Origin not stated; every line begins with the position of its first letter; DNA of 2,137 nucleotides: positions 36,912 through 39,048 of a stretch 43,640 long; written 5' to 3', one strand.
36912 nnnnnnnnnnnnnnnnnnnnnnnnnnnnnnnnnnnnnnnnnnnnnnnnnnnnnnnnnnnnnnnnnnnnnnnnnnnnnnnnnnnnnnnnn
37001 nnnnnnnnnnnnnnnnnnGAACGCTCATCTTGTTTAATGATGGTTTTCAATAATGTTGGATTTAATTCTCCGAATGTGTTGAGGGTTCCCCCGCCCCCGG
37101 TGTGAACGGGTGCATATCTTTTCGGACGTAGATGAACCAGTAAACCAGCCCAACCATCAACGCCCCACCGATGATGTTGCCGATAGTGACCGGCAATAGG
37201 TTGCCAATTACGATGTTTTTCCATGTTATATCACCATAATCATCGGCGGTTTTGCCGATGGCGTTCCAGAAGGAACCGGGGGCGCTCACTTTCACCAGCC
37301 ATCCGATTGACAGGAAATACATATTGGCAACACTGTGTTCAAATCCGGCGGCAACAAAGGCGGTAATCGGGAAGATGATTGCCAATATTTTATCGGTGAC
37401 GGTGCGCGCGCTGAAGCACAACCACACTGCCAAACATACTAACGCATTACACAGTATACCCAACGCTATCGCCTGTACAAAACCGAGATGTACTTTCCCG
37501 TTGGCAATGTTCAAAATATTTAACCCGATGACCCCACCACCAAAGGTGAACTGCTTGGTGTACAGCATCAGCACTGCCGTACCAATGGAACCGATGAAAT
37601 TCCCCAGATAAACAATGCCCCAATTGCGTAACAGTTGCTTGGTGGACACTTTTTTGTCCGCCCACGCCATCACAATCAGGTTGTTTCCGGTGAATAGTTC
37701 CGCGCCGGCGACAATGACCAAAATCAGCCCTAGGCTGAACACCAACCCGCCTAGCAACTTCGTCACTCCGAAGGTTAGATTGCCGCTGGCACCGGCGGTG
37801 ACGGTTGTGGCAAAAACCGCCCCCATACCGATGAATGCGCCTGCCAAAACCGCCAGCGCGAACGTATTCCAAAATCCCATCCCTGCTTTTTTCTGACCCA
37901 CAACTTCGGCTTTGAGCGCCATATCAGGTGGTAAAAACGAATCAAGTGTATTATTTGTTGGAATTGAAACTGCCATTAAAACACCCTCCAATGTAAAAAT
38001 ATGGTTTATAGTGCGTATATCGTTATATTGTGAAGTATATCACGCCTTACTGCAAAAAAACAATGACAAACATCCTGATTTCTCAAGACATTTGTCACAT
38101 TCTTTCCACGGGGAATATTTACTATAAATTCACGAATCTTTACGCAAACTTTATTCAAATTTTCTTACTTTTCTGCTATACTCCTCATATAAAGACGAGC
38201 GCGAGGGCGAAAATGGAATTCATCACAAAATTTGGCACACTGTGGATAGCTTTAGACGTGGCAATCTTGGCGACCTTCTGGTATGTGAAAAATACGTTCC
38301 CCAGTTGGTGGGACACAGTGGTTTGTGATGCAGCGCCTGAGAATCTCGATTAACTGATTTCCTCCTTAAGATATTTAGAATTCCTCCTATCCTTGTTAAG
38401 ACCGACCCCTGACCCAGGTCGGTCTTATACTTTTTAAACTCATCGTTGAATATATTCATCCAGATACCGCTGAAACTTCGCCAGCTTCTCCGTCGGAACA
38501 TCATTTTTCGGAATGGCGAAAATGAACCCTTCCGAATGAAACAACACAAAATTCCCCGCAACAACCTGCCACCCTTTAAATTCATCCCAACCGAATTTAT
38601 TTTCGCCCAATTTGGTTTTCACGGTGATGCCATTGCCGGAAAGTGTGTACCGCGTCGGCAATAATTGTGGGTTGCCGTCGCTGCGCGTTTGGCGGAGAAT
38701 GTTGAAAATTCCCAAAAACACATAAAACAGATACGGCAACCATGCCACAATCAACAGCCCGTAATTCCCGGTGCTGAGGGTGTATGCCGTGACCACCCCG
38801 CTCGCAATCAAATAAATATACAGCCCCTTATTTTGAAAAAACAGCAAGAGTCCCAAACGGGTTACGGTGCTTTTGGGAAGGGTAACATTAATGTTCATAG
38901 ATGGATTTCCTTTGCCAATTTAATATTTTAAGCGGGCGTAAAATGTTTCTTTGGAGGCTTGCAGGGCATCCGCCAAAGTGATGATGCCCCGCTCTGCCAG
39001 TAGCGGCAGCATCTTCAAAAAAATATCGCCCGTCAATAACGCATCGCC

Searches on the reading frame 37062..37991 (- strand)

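Call 3: search_protein_families(library=pfam, proteins=[window:37062-37991:-], max_evalue=0.1)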
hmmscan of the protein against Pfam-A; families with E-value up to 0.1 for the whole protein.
window:37062-37991:- (309 aa): 1 family
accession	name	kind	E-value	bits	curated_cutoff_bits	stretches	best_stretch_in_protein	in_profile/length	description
PF01226.23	Form_Nir_trans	-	1.2e-78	264.2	34.6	1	24-286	2-240/240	Formate/nitrite transporter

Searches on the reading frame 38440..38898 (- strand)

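Call 3: search_protein_families(library=pfam, proteins=[window:38440-38898:-], max_evalue=0.1)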
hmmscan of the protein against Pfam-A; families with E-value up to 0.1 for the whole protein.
window:38440-38898:- (152 aa): 1 family
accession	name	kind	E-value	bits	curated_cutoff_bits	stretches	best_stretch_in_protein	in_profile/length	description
PF14317.12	YcxB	-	5.5e-09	36.1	23.3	1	87-144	2-59/61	YcxB-like protein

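Call 4: search_protein_families(library=ncbifam, proteins=[window:38440-38898:-], max_evalue=0.1)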
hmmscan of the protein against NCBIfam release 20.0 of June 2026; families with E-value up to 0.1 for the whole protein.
window:38440-38898:- (152 aa): 0 families

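Call 72: search_protein_families(library=padloc, proteins=[window:38440-38898:-], max_evalue=0.001)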
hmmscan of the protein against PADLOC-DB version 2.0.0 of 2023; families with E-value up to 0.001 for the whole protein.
window:38440-38898:- (152 aa): 0 families
